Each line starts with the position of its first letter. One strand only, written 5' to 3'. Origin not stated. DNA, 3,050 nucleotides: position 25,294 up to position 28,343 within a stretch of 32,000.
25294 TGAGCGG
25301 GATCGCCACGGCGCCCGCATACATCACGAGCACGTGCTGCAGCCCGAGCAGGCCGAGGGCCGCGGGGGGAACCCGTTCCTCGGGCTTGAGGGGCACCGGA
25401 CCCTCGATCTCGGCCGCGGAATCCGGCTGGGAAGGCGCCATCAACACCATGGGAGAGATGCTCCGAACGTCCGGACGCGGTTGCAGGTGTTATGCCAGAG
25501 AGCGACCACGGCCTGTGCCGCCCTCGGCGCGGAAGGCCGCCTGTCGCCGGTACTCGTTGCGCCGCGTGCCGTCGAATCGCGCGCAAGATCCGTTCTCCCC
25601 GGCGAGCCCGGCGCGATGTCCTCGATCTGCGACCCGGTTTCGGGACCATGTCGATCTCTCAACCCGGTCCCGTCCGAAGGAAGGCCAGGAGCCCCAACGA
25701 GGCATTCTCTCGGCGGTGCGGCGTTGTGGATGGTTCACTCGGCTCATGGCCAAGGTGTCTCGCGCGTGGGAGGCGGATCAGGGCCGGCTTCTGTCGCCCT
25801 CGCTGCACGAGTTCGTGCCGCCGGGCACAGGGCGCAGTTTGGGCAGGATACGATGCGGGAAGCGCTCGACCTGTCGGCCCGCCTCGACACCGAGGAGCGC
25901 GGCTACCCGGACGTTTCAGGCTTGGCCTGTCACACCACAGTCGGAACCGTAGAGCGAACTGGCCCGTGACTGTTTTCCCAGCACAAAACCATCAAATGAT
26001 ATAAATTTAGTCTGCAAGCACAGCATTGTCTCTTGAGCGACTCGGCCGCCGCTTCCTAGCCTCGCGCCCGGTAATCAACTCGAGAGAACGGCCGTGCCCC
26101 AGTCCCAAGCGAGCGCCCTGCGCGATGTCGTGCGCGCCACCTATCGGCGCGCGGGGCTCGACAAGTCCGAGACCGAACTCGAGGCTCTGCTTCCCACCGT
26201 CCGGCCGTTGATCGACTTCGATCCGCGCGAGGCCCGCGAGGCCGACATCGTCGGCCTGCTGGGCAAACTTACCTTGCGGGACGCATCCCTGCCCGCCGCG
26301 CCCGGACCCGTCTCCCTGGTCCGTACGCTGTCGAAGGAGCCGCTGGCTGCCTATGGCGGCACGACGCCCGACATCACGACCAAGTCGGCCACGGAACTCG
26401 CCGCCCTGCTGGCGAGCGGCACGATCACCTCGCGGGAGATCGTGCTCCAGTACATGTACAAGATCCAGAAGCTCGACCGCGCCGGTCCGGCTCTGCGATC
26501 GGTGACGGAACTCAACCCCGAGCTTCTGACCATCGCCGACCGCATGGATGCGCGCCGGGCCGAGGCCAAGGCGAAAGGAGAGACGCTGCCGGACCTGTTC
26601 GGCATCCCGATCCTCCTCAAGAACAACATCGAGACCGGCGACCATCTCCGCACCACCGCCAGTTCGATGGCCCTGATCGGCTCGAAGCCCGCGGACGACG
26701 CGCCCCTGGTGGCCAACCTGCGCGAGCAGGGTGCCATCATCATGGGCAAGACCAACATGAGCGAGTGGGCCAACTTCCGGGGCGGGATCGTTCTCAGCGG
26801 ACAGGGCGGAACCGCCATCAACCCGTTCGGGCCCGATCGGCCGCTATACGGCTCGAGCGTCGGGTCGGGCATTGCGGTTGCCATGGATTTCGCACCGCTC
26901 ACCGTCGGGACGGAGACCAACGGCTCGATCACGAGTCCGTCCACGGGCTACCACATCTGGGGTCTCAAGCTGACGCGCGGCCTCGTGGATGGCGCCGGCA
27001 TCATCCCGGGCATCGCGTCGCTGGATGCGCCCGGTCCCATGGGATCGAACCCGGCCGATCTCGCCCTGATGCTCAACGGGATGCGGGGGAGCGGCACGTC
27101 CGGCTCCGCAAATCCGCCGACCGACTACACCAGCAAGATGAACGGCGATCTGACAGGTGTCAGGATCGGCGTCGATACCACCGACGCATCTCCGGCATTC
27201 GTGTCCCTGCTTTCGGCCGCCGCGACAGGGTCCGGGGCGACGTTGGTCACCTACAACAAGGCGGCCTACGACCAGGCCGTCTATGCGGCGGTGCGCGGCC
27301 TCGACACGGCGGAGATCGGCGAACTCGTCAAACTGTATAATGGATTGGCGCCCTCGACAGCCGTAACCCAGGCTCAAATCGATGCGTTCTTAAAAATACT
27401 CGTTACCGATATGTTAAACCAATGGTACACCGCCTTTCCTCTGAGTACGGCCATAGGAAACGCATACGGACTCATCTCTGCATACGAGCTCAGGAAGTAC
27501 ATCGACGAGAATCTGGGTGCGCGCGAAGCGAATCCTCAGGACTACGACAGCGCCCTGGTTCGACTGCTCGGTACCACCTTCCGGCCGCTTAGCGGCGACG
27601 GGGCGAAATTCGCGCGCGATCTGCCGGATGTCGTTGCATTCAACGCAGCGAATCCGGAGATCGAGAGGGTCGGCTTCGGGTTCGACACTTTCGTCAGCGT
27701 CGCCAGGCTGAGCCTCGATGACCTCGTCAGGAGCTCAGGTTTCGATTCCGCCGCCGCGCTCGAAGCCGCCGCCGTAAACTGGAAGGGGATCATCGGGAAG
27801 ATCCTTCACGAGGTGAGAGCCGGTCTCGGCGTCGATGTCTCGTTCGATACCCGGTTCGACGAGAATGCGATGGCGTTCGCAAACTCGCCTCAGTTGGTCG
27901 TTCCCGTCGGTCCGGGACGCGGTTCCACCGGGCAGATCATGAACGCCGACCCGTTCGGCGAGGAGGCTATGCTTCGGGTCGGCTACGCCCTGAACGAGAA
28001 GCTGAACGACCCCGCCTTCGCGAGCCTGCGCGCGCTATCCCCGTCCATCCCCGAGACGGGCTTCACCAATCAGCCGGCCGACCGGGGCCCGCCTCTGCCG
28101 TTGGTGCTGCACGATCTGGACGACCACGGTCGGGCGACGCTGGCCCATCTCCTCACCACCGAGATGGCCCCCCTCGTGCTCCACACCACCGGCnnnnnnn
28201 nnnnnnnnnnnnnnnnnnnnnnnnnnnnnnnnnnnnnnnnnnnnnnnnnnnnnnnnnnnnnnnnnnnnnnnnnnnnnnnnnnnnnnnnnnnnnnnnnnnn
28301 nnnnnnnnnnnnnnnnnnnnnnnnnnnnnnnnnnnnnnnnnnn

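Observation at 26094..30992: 1632-aa amidase-on-a-stalk chimera with no recognisable export signal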

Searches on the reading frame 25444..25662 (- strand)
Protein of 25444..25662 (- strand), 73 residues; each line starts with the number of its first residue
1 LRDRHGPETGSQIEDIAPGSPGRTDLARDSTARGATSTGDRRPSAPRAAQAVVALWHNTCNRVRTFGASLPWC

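Call 79: search_protein_families(library=pfam, proteins=[window:25444-25662:-], max_evalue=1)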
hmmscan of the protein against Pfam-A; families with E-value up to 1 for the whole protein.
seq(73 aa): 0 families

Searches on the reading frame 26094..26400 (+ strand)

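Call 14: search_protein_families(library=ncbifam, proteins=[window:26094-26400:+], max_evalue=10)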
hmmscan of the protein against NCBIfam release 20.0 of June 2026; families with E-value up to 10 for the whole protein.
window:26094-26400:+ (102 aa): 0 families

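Call 15: search_protein_families(library=pfam, proteins=[window:26094-26400:+], max_evalue=10)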
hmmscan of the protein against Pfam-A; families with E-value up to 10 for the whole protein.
window:26094-26400:+ (102 aa): 0 families

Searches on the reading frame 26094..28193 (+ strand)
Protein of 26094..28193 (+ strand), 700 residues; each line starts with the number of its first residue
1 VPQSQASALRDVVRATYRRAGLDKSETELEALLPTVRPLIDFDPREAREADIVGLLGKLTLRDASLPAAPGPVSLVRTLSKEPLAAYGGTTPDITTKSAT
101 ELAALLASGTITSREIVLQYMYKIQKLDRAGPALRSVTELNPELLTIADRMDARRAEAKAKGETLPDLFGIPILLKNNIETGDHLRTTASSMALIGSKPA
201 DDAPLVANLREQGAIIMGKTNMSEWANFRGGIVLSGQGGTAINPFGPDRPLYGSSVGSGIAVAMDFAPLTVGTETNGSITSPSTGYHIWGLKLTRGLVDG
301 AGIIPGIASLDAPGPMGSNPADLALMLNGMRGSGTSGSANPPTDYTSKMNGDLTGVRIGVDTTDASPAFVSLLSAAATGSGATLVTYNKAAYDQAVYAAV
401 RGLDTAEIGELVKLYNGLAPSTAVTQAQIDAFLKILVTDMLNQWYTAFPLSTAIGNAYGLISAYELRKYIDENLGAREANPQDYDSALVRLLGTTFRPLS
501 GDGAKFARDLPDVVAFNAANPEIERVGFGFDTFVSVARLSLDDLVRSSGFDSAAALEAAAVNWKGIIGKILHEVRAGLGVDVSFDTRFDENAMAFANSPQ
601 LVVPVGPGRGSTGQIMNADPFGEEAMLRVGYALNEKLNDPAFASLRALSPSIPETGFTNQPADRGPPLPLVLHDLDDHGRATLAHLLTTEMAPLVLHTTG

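Call 45: find_homologous_proteins(query=window:26094-28193:+, max_evalue=1e-20)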
Query window:26094-28193:+ (700 aa): 916 proteins with E <= 1e-20 among 8000 candidates; the best 120 are listed.
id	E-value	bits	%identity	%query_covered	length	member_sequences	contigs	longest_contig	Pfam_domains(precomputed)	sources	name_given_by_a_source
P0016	5.1e-148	513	44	100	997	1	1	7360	PF12951.14,PF01425.27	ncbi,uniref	ncbi:amidase family protein, partial [Methylobacterium sp. E-065]|uniref:amidase family protein n=1 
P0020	5.5e-148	512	44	99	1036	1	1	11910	PF01425.27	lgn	-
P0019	6.2e-108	380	41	83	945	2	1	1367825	PF12951.14,PF01425.27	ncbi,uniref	ncbi:amidase family protein [Methylobacterium mesophilicum]|uniref:amidase family protein n=1 Tax=Me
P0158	6.7e-104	367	51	56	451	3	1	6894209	PF01425.27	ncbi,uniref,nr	ncbi:amidase family protein [Methylobacterium tardum]|uniref:amidase family protein n=1 Tax=Methylob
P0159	4.9e-103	364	53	51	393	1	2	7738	PF01425.27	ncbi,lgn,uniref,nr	ncbi:amidase family protein [Methylobacterium longum]|uniref:Amidase family protein n=1 Tax=Methylob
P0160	2.1e-61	226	49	38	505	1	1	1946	PF01425.27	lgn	-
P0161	4.2e-60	222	44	44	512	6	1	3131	PF01425.27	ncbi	-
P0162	8.5e-59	218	46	40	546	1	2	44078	PF01425.27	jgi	jgi:amidase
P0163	1.6e-58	217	47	40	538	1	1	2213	PF01425.27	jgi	jgi:amidase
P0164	1.0e-57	214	45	42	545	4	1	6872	PF01425.27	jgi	-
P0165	1.1e-57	214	46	38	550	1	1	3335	PF01425.27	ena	-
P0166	1.3e-57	214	38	46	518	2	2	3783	PF01425.27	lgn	-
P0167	3.4e-57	212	40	43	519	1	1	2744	PF01425.27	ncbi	-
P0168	1.1e-56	211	42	43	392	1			PF01425.27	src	-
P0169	1.2e-56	211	49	36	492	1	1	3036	PF01425.27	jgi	jgi:amidase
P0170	1.4e-56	210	45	39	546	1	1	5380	PF01425.27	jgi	jgi:amidase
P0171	1.5e-56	210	45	40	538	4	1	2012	PF01425.27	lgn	-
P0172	1.5e-56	210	44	42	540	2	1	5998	PF01425.27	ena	-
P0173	2.0e-56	210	45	38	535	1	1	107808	PF01425.27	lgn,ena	-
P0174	3.7e-56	209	43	46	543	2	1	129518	PF01425.27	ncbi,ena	-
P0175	4.7e-56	209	38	56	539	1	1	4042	PF01425.27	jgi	jgi:amidase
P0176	5.4e-56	208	44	37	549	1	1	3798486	PF01425.27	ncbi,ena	-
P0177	5.4e-56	208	47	38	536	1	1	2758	PF01425.27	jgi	jgi:amidase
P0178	7.0e-56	208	46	37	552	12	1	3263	PF01425.27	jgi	jgi:amidase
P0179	9.1e-56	208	43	47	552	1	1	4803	PF01425.27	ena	-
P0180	9.6e-56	208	47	37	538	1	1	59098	PF01425.27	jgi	jgi:amidase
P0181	1.0e-55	208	43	43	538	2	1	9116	PF01425.27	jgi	-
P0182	1.1e-55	207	48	38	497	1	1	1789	PF01425.27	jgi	jgi:amidase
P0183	1.2e-55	207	44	39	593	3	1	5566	PF01425.27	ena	-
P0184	1.2e-55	207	46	38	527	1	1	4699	PF01425.27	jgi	jgi:amidase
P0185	1.2e-55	207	48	38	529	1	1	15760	PF01425.27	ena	-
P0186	1.3e-55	207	47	38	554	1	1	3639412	PF01425.27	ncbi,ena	-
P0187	1.5e-55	207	50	34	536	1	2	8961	PF01425.27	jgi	jgi:amidase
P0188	1.5e-55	207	43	44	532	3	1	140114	PF01425.27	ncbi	-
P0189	2.0e-55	207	48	32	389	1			PF01425.27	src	-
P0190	2.1e-55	207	44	40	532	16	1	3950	PF01425.27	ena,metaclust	metaclust:\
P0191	2.2e-55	206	46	38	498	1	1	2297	PF01425.27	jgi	jgi:amidase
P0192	2.2e-55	206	46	37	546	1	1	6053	PF01425.27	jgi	jgi:amidase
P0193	2.3e-55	206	44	38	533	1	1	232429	PF01425.27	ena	-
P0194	2.4e-55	206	46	38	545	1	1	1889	PF01425.27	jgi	jgi:amidase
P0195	2.5e-55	206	48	37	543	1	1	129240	PF01425.27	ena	-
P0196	2.5e-55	206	45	38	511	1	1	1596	PF01425.27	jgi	jgi:amidase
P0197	2.6e-55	206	47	38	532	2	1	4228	PF01425.27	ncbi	-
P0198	2.7e-55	206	43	39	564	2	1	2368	PF01425.27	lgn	-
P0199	2.8e-55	206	43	38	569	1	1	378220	PF01425.27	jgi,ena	-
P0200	2.9e-55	206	45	38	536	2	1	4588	PF01425.27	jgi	-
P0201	4.0e-55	206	44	38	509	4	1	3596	PF01425.27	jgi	jgi:amidase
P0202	4.2e-55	206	43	45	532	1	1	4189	PF01425.27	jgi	jgi:amidase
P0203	5.1e-55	205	31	81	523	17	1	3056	PF01425.27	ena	-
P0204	5.5e-55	205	51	34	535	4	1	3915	PF01425.27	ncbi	-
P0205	5.9e-55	205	43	43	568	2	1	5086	PF01425.27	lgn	-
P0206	6.2e-55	205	44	38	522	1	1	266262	PF01425.27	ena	-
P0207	6.6e-55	205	43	44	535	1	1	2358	PF01425.27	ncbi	-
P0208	9.8e-55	204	47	37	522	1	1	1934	PF01425.27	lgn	-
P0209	9.9e-55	204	46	39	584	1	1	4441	PF01425.27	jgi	-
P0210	1.1e-54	204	45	38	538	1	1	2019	PF01425.27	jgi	jgi:amidase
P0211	1.3e-54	204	44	39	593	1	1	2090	PF01425.27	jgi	jgi:amidase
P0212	1.3e-54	204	46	37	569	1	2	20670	PF01425.27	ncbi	-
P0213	1.4e-54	204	45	38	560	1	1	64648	PF01425.27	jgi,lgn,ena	-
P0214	1.6e-54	204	43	40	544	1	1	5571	PF01425.27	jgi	jgi:amidase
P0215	1.8e-54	203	47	38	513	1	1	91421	PF01425.27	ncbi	-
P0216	1.9e-54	203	47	38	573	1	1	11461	PF01425.27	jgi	jgi:amidase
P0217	2.1e-54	203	47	37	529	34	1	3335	PF01425.27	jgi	jgi:amidase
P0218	2.1e-54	203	47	38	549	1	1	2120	PF01425.27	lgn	-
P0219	2.4e-54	203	46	41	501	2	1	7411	PF01425.27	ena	-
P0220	2.4e-54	203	47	37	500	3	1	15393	PF01425.27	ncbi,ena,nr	ncbi:MAG TPA: amidase [Anaerolineales bacterium]|nr:amidase [Anaerolineales bacterium]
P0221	2.7e-54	203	44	42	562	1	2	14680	PF01425.27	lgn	-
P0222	4.0e-54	202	47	38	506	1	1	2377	PF01425.27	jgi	jgi:amidase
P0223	4.0e-54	202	46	36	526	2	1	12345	PF01425.27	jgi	jgi:amidase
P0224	4.0e-54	202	45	37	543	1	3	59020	PF01425.27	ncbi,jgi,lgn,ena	-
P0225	4.2e-54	202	43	43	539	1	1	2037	PF01425.27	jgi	jgi:amidase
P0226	4.7e-54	202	44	37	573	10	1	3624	PF01425.27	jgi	-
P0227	5.4e-54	202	45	37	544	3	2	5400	PF01425.27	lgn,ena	-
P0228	5.5e-54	202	45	38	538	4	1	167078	PF01425.27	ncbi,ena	-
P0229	5.7e-54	202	47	39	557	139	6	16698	PF01425.27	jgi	-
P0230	5.9e-54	202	45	41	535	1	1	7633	PF01425.27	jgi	jgi:amidase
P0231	7.8e-54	201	41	49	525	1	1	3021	PF01425.27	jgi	jgi:amidase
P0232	8.3e-54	201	47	37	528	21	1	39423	PF01425.27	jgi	jgi:amidase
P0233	8.9e-54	201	46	36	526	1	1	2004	PF01425.27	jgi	jgi:amidase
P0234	9.1e-54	201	46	36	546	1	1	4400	PF01425.27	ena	-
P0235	9.7e-54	201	46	38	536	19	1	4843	PF01425.27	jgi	jgi:amidase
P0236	9.9e-54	201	37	52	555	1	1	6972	PF01425.27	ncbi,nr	ncbi:MAG TPA: amidase [Thermoanaerobaculia bacterium]|nr:amidase [Thermoanaerobaculia bacterium]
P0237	1.0e-53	201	46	37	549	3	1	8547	PF01425.27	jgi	jgi:amidase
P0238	1.0e-53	201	48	34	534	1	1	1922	PF01425.27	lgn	-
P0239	1.1e-53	201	45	41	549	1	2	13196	PF01425.27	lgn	-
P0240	1.1e-53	201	46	38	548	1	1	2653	PF01425.27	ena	-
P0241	1.2e-53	201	44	42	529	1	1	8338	PF01425.27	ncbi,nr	ncbi:MAG TPA: amidase [Pyrinomonadaceae bacterium]|nr:amidase [Pyrinomonadaceae bacterium]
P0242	1.2e-53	201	42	43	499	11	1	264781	PF01425.27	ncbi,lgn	ncbi:MAG: amidase family protein [Janthinobacterium lividum]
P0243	1.2e-53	201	46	38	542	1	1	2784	PF01425.27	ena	-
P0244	1.3e-53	201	45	37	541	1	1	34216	PF01425.27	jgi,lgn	jgi:amidase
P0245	1.4e-53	201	46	38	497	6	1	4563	PF01425.27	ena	-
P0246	1.4e-53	200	46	38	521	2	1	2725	PF01425.27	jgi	jgi:amidase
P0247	1.5e-53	200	47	38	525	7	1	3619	PF01425.27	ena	-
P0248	1.6e-53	200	44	38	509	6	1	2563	PF01425.27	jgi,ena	-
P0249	1.6e-53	200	44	38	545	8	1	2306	PF01425.27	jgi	jgi:amidase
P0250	1.7e-53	200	43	41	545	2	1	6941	PF01425.27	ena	-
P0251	1.7e-53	200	46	40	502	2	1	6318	PF01425.27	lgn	-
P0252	1.8e-53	200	33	77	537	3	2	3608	PF01425.27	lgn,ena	-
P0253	1.9e-53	200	44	41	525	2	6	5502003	PF01425.27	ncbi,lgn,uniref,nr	ncbi:amidase [Pseudomonas agarici]|uniref:Amidase n=1 Tax=Pseudomonas agarici TaxID=46677 RepID=A0A0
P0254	2.0e-53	200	44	38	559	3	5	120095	PF01425.27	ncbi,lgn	-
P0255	2.0e-53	200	48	37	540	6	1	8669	PF01425.27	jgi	jgi:amidase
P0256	2.3e-53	200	48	32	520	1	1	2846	PF01425.27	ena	-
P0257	2.3e-53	200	45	38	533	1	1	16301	PF01425.27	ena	-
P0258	2.5e-53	200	47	41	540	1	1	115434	PF01425.27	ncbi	-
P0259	2.5e-53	200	42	39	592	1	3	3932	PF01425.27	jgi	jgi:amidase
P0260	2.6e-53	200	46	37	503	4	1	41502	PF01425.27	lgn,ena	-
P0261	2.6e-53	200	46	38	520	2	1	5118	PF01425.27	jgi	jgi:amidase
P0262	3.0e-53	199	47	37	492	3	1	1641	PF01425.27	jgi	jgi:amidase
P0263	3.0e-53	199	44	42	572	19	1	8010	PF01425.27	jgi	jgi:amidase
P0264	3.2e-53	199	52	31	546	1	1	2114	PF01425.27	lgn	-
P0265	3.6e-53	199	46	37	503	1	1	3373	PF01425.27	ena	-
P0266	4.1e-53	199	40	48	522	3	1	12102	PF01425.27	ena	-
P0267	4.2e-53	199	44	38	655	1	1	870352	PF01425.27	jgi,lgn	jgi:amidase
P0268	4.4e-53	199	46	36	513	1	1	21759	PF01425.27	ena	-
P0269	4.7e-53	199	46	36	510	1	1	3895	PF01425.27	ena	-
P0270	4.7e-53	199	47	36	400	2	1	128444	PF01425.27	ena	-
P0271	5.1e-53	199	45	38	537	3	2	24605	PF01425.27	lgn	-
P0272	5.3e-53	199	43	41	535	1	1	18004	PF01425.27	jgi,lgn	-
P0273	5.4e-53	199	43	44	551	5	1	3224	PF01425.27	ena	-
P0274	5.6e-53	199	44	38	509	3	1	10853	PF01425.27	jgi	jgi:amidase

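Call 54: predict_structure(alignment_id=A2)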
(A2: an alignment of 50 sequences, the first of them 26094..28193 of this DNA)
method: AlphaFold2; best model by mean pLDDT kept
length: 700 residues; sequences in the alignment: 50
mean_pLDDT: 86.3   pTM: 0.84
mean pLDDT of the five models: 86.3, 85.4, 83.9, 83.2, 82.7
residues with pLDDT >= 90: 423; 70-90: 187; 50-70: 54; < 50: 36
segments of 3 or more residues with pLDDT < 50: 70-76, 678-700
pLDDT, mean of each block of 10 residues (from residue 1): 83 95 94 95 94 93 72 49 59 85 91 89 85 88 89 94 94 96 90 93 94 96 82 79 90 93 96 92 94 87 89 95 96 62 87 96 91 97 95 91 95 91 94 78 59 88 93 95 87 88 92 94 78 92 94 95 93 95 84 88 79 88 96 95 89 86 74 51 42 35
secondary structure, 60 per line:
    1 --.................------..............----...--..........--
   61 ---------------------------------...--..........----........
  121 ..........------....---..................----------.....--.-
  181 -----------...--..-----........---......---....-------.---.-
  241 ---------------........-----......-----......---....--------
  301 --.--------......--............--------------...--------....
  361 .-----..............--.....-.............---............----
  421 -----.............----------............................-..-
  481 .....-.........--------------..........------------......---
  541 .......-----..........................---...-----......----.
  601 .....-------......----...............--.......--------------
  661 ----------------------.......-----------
elements in order (helices of 4 or more, strands of 3 or more residues): H3-19 H26-39 H49-58 H99-108 H113-130 E137-140 H144-161 E172-176 H204-211 E215-220 H224-227 H256-263 E269-274 H280-285 E289-292 E312-317 H320-331 E357-361 H367-380 E383-387 H389-401 H405-416 H426-438 H449-476 H481-485 H487-495 H510-519 H532-537 H541-547 H553-578 E582-584 H590-595 E600-605 E613-618 H623-637 H640-645 H683-689

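Call 57: fold_search(model_id=the predicted structure, library=pdb)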
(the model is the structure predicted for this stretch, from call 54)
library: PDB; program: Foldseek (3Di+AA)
matches with E <= 10: 338; with E <= 0.001: 109
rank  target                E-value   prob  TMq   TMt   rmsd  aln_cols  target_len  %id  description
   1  5ac3                  1.8e-25  1.00  0.56  0.78   5.6       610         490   26  Crystal structure of PAM12A (released 2016-07-20)
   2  1m22_A                5.2e-25  1.00  0.57  0.81   5.2       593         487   26  X-ray structure of native peptide amidase from Stenotrophomonas maltophilia at 1.4 A (released 2002-10-16)
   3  1m21_A                1.1e-24  1.00  0.57  0.81   4.8       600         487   26  Crystal structure analysis of the peptide amidase PAM in complex with the competitive inhibitor chymostatin (released 2002-10-16)
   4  5ewq_A                3.9e-24  1.00  0.58  0.79   4.5       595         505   22  The crystal structure of an amidase family protein from Bacillus anthracis str. Ames (released 2015-12-09)
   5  5ewq_B                1.3e-23  1.00  0.58  0.79   5.1       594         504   22  The crystal structure of an amidase family protein from Bacillus anthracis str. Ames (released 2015-12-09)
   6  5ewq_C                1.5e-23  1.00  0.58  0.79   4.2       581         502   23  The crystal structure of an amidase family protein from Bacillus anthracis str. Ames (released 2015-12-09)
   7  2df4_A                6.4e-21  1.00  0.52  0.73   5.6       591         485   21  Structure of tRNA-Dependent Amidotransferase GatCAB complexed with Mn2+ (released 2006-07-18)
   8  9a62_A                9.3e-21  1.00  0.54  0.75   5.5       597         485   22  Integrative model of GATA-GATC by crosslinking MS and deep learning (released 2024-09-18)
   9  4wj3_A                3.4e-20  1.00  0.52  0.73   6.0       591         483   22  Crystal structure of the asparagine transamidosome from Pseudomonas aeruginosa (released 2014-12-31)
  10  3kfu_H                1.9e-19  1.00  0.49  0.70   6.8       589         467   23  Crystal structure of the transamidosome (released 2010-08-25)
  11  3kfu_E                2.9e-19  1.00  0.49  0.71   6.6       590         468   24  Crystal structure of the transamidosome (released 2010-08-25)
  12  6yhv_A                2.2e-18  1.00  0.49  0.60   9.7       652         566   20  Structural insights into Pseudomonas aeruginosa Type six secretion system exported effector 8: unliganded Tse8 (released 2020-11-04)
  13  6c6g_A                6.1e-18  1.00  0.47  0.69   6.7       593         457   21  An unexpected vestigial protein complex reveals the evolutionary origins of an s-triazine catabolic enzyme. Inhibitor  (released 2018-03-21)
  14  6c62_A                6.4e-18  1.00  0.47  0.70   6.6       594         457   22  An unexpected vestigial protein complex reveals the evolutionary origins of an s-triazine catabolic enzyme. (released 2018-03-21)
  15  3h0l_A                8.1e-18  1.00  0.49  0.69   6.5       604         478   18  Structure of trna-dependent amidotransferase gatcab from aquifex aeolicus (released 2009-07-21)
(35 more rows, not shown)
